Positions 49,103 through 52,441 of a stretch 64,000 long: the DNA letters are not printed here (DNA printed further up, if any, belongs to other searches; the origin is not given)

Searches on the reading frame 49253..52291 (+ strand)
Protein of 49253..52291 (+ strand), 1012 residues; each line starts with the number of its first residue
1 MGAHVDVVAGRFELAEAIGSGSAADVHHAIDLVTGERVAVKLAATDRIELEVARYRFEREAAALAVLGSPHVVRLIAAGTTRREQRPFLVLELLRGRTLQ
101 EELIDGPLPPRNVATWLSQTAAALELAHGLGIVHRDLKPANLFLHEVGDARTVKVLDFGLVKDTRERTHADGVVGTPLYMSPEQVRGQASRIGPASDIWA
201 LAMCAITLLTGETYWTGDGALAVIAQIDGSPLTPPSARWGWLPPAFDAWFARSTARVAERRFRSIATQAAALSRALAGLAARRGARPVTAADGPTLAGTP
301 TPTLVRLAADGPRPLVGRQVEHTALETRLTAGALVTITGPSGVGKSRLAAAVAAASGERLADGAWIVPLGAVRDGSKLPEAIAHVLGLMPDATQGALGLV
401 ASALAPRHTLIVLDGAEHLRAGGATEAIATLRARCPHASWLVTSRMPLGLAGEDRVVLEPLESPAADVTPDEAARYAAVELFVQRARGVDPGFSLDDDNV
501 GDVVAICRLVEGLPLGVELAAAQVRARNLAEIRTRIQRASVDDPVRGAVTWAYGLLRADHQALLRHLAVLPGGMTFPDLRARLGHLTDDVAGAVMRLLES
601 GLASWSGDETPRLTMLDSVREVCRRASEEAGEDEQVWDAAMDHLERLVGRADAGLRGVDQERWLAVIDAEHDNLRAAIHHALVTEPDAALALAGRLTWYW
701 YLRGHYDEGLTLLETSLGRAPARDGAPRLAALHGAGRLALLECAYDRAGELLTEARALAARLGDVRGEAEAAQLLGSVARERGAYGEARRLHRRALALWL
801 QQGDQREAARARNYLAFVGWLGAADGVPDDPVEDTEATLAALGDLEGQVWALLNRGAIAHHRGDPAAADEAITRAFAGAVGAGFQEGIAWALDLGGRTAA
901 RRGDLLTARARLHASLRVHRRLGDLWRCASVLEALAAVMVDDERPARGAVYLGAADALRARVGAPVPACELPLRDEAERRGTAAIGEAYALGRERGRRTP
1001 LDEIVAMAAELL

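Call 9: search_protein_families(library=pfam, proteins=[window:49253-52291:+], max_evalue=0.01)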
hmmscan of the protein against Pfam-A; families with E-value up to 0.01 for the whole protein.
window:49253-52291:+ (1012 aa): 10 families
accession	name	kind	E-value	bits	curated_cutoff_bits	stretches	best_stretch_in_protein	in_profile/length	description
PF00069.31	Pkinase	-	5.3e-40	137.9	31.7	1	13-218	2-200/263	Protein kinase domain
PF07714.23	PK_Tyr_Ser-Thr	-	4.5e-20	72.5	23.1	1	13-217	2-207/258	Protein tyrosine and serine/threonine kinase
PF13424.12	TPR_12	-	3.8e-08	33.9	30.1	1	729-799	3-75/77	Tetratricopeptide repeat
PF03109.22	ABC1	-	2.2e-07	30.7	22.9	1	87-169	143-222/244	ABC1 atypical kinase-like domain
PF13401.12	AAA_22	-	2.7e-05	24.9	27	1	333-433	6-106/130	AAA domain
PF13191.12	AAA_16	-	7.5e-05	23.7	32.6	1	315-386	2-79/167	AAA ATPase domain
PF06293.20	Kdo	-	0.0007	19.5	21.3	1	48-158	49-166/207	Lipopolysaccharide kinase (Kdo/WaaP) family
PF20703.3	nSTAND1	-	0.0012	19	27.1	1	316-419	17-127/379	Novel STAND NTPase 1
PF05729.18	NACHT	-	0.0014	18.9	26.7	1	334-445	2-129/167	NACHT domain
PF13481.12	AAA_25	-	0.0021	18.2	27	0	328-356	29-59/195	AAA domain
